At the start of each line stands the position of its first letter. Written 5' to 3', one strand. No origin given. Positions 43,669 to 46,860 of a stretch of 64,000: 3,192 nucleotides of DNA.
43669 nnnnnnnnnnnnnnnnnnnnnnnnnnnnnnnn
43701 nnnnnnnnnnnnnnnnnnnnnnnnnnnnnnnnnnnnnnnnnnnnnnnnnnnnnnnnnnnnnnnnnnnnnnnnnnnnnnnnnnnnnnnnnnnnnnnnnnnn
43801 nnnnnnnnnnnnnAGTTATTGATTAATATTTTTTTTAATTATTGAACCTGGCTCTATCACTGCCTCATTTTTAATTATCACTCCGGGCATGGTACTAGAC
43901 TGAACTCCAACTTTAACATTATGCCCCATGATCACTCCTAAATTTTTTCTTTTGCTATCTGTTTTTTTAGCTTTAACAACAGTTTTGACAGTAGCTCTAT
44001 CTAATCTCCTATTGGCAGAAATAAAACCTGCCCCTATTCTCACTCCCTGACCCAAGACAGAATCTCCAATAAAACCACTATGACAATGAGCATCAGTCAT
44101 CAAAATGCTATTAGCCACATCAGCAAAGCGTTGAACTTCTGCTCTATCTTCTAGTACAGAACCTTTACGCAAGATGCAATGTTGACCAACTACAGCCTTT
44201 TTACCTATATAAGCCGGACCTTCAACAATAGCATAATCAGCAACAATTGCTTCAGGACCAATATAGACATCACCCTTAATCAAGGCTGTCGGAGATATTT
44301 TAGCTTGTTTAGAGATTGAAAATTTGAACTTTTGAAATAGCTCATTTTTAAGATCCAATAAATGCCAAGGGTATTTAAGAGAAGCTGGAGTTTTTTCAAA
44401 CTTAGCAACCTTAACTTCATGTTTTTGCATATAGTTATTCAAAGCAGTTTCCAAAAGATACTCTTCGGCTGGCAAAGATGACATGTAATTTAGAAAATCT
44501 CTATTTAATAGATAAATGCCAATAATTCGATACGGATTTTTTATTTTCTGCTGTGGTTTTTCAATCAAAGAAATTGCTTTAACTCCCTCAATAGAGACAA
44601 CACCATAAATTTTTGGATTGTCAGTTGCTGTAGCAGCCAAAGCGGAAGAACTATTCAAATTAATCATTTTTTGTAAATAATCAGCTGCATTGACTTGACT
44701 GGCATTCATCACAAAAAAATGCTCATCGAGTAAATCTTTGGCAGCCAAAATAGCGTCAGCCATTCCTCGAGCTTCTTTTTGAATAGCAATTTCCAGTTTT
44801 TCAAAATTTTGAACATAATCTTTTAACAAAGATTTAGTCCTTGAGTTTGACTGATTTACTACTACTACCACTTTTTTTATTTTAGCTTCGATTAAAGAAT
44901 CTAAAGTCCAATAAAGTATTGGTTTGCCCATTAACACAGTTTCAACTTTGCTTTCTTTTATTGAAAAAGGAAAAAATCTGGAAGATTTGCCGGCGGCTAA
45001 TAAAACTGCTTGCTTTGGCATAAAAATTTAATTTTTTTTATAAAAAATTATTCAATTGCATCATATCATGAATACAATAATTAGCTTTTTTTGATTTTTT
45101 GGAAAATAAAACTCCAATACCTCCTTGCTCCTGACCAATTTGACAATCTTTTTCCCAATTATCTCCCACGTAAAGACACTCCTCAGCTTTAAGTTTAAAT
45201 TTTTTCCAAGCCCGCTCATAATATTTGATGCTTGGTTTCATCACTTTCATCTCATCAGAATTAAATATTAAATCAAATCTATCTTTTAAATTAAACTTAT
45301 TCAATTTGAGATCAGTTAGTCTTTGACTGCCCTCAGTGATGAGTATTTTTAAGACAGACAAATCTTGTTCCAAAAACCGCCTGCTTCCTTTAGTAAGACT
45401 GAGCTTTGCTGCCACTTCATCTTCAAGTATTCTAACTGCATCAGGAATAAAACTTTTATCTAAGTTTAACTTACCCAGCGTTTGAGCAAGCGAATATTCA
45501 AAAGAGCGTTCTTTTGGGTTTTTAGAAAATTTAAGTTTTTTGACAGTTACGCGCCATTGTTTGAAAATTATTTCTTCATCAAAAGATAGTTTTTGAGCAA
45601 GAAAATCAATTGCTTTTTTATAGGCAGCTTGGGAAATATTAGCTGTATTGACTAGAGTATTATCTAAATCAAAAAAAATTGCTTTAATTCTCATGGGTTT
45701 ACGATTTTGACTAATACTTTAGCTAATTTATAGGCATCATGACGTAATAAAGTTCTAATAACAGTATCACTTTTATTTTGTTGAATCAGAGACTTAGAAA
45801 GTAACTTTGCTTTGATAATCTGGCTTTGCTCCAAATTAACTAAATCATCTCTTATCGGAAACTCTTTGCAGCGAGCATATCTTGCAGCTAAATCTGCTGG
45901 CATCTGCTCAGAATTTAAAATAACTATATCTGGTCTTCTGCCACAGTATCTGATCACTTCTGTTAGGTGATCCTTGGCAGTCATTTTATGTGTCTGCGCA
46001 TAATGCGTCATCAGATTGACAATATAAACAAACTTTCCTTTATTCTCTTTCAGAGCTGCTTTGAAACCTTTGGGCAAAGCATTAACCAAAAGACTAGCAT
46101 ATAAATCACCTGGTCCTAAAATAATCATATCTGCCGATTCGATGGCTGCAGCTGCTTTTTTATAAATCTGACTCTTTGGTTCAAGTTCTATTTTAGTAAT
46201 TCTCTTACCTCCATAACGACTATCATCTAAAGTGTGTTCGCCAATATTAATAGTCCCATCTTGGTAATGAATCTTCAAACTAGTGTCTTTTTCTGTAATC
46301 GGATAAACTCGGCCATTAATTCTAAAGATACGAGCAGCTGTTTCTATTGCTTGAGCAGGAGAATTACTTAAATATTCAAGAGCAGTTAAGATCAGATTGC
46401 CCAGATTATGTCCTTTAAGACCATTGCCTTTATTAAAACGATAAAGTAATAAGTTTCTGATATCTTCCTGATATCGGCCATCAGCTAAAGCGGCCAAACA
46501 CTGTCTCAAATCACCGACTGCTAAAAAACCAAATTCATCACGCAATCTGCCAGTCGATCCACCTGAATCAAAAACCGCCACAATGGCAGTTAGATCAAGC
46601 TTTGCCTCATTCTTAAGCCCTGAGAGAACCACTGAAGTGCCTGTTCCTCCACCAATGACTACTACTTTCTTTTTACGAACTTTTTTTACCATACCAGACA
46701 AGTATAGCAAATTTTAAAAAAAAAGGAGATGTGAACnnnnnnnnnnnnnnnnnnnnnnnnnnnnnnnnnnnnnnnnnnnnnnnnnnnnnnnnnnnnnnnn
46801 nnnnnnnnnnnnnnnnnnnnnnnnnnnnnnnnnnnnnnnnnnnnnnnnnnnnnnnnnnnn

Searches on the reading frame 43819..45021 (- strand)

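Call 70: search_protein_families(library=ncbifam, proteins=[window:43819-45021:-], max_evalue=0.001)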
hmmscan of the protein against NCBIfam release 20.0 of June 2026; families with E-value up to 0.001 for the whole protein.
window:43819-45021:- (401 aa): 43 families (the best 25 are shown)
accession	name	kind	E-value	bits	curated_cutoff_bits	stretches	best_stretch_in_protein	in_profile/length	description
TIGR03992.1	Arch_glmU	subfamily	2.5e-86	290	292.1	1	4-395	2-393/393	bifunctional sugar-1-phosphate nucleotidylyltransferase/acetyltransferase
NF041173.1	Sug_nt_acttase_Thmprot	equivalog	6.3e-67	226.3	600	1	4-400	2-398/405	bifunctional sugar-1-phosphate nucleotidylyltransferase/acetyltransferase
TIGR01208.1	rmlA_long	equivalog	3.3e-36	124.9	320.25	1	5-331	2-333/353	glucose-1-phosphate thymidylyltransferase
TIGR01173.1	glmU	equivalog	4.8e-27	94.9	366.85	2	233-400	280-429/452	bifunctional UDP-N-acetylglucosamine diphosphorylase/glucosamine-1-phosphate N-acetyltransferase GlmU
NF010933.0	PRK14353.1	equivalog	4.8e-23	81.5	505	2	236-400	271-418/453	bifunctional UDP-N-acetylglucosamine diphosphorylase/glucosamine-1-phosphate N-acetyltransferase GlmU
NF010937.0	PRK14357.1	equivalog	4.6e-21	75.2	658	2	4-280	2-284/448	bifunctional UDP-N-acetylglucosamine diphosphorylase/glucosamine-1-phosphate N-acetyltransferase GlmU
NF010936.0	PRK14356.1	equivalog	7.5e-20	71.2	666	2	235-400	289-436/456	bifunctional UDP-N-acetylglucosamine diphosphorylase/glucosamine-1-phosphate N-acetyltransferase GlmU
NF006986.0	PRK09451.1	equivalog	2.9e-19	69.2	725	2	235-400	285-432/456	bifunctional UDP-N-acetylglucosamine diphosphorylase/glucosamine-1-phosphate N-acetyltransferase GlmU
NF010934.1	PRK14354.1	equivalog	4.7e-19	68.2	450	2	5-142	2-138/447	bifunctional UDP-N-acetylglucosamine diphosphorylase/glucosamine-1-phosphate N-acetyltransferase GlmU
TIGR03991.1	alt_bact_glmU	hypoth_equivalog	7.6e-19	68.3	225.3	1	225-399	172-348/394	UDP-N-acetylglucosamine diphosphorylase/glucosamine-1-phosphate N-acetyltransferase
TIGR01207.1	rmlA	equivalog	2.7e-18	66.1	360.65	1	5-210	2-216/286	glucose-1-phosphate thymidylyltransferase RfbA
NF041313.1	UDPGP_AglF_Halo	equivalog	3.1e-18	66.1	400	1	4-175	2-177/234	UTP--glucose-1-phosphate uridylyltransferase AglF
NF010940.0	PRK14360.1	equivalog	2.9e-17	62.3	602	2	234-376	281-422/452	bifunctional UDP-N-acetylglucosamine diphosphorylase/glucosamine-1-phosphate N-acetyltransferase GlmU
NF010939.0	PRK14359.1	equivalog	5.7e-17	61.4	592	2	4-180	4-178/430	bifunctional UDP-N-acetylglucosamine diphosphorylase/glucosamine-1-phosphate N-acetyltransferase GlmU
NF010935.0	PRK14355.1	equivalog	5.9e-17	61.4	718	2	5-178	6-184/459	bifunctional UDP-N-acetylglucosamine diphosphorylase/glucosamine-1-phosphate N-acetyltransferase GlmU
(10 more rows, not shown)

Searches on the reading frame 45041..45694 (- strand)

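Call 69: search_protein_families(library=pfam, proteins=[window:45041-45694:-], max_evalue=0.01)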
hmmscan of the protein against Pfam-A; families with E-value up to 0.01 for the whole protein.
window:45041-45694:- (218 aa): 4 families
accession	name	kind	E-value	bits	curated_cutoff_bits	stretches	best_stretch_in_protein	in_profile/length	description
PF13419.12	HAD_2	-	1.2e-20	74.8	23.8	1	6-191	1-172/178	Haloacid dehalogenase-like hydrolase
PF00702.32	Hydrolase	-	4.7e-18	66.7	26.4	1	3-188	1-188/191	haloacid dehalogenase-like hydrolase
PF13242.12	Hydrolase_like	-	2.4e-05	24.6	22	1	153-196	4-47/75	HAD-hyrolase-like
PF08645.17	PNK3P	-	0.0018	18.4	22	0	5-183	2-130/161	Polynucleotide kinase 3 phosphatase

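Call 70: search_protein_families(library=ncbifam, proteins=[window:45041-45694:-], max_evalue=0.001)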
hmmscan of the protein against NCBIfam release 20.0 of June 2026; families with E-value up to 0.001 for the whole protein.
window:45041-45694:- (218 aa): 27 families (the best 25 are shown)
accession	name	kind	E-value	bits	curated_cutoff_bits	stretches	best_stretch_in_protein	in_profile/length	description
TIGR02253.1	CTE7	subfamily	4e-30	105.2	169.75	1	3-210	2-205/221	TIGR02253 family HAD-type hydrolase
TIGR02254.1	YjjG_YfnB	equivalog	3.2e-16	59.5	159.9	1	3-203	1-202/223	YjjG family noncanonical pyrimidine nucleotidase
TIGR02252.1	DREG-2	subfamily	7.3e-14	52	155.2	1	4-192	1-199/203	HAD hydrolase, REG-2-like, family IA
TIGR01549.1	HAD-SF-IA-v1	subfamily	7.3e-12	45.9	23.3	1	102-190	65-148/149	HAD-IA family hydrolase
TIGR01993.1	Pyr-5-nucltdase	equivalog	8.3e-12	45.3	142.9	1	112-179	96-166/183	pyrimidine 5'-nucleotidase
NF009804.0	PRK13288.1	equivalog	8.4e-12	45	218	1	1-192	1-176/215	pyrophosphatase PpaX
NF053830.1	RUBPPhHalo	equivalog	2.8e-10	40.2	330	1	3-204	2-210/234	ribulose-1,5-bisphosphate 5-phosphatase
TIGR01662.1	HAD-SF-IIIA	subfamily_domain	3.9e-10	40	44.6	1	144-197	82-138/141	HAD-IIIA family hydrolase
NF006976.0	PRK09449.1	equivalog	4.2e-10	39.5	183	1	3-210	3-208/225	pyrimidine 5'-nucleotidase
TIGR02009.1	PGMB-YQAB-SF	subfamily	6.2e-10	39.6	153.35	1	3-178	1-168/186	beta-phosphoglucomutase family hydrolase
NF052576.1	PymNtasePynAStpc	equivalog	5e-09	36.1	350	1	119-216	121-219/229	pyrimidine 5'-nucleotidase PynA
NF009695.0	PRK13222.1-2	equivalog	2e-08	34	225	1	117-179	114-176/226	phosphoglycolate phosphatase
TIGR01990.1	bPGM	equivalog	2.1e-08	34.3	189.4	1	3-178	1-168/187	beta-phosphoglucomutase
NF007854.0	PRK10563.1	equivalog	4.2e-08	33.1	211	1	2-189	3-177/221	6-phosphogluconate phosphatase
TIGR01668.1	YqeG_hyp_ppase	hypoth_equivalog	2.9e-07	30.2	89.1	0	151-201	89-139/170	YqeG family HAD IIIA-type phosphatase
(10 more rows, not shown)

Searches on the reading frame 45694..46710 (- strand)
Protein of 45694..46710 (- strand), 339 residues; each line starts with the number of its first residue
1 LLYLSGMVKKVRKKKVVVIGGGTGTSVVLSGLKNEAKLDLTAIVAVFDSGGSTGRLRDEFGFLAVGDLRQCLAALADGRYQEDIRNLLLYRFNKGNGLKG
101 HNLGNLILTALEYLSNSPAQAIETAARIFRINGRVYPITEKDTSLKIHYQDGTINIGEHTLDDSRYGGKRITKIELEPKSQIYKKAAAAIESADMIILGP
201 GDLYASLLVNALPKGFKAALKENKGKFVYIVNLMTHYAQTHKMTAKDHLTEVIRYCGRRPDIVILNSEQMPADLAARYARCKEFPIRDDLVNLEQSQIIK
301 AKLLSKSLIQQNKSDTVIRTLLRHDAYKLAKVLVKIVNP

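Call 70: search_protein_families(library=ncbifam, proteins=[window:45694-46710:-], max_evalue=0.001)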
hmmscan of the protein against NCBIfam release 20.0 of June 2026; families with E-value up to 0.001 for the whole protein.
window:45694-46710:- (339 aa): 3 families
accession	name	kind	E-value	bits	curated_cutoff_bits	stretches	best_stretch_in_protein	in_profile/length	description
TIGR01826.1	CofD_related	subfamily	1e-83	281.3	196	1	16-337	1-309/310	uridine diphosphate-N-acetylglucosamine-binding protein YvcK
TIGR04357.1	CofD_rel_GAK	hypoth_equivalog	9.5e-31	107.5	340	2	98-258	133-303/368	GAK system CofD-like protein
TIGR01819.1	F420_cofD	equivalog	1.8e-05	23.9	257.45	0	120-224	112-220/301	2-phospho-L-lactate transferase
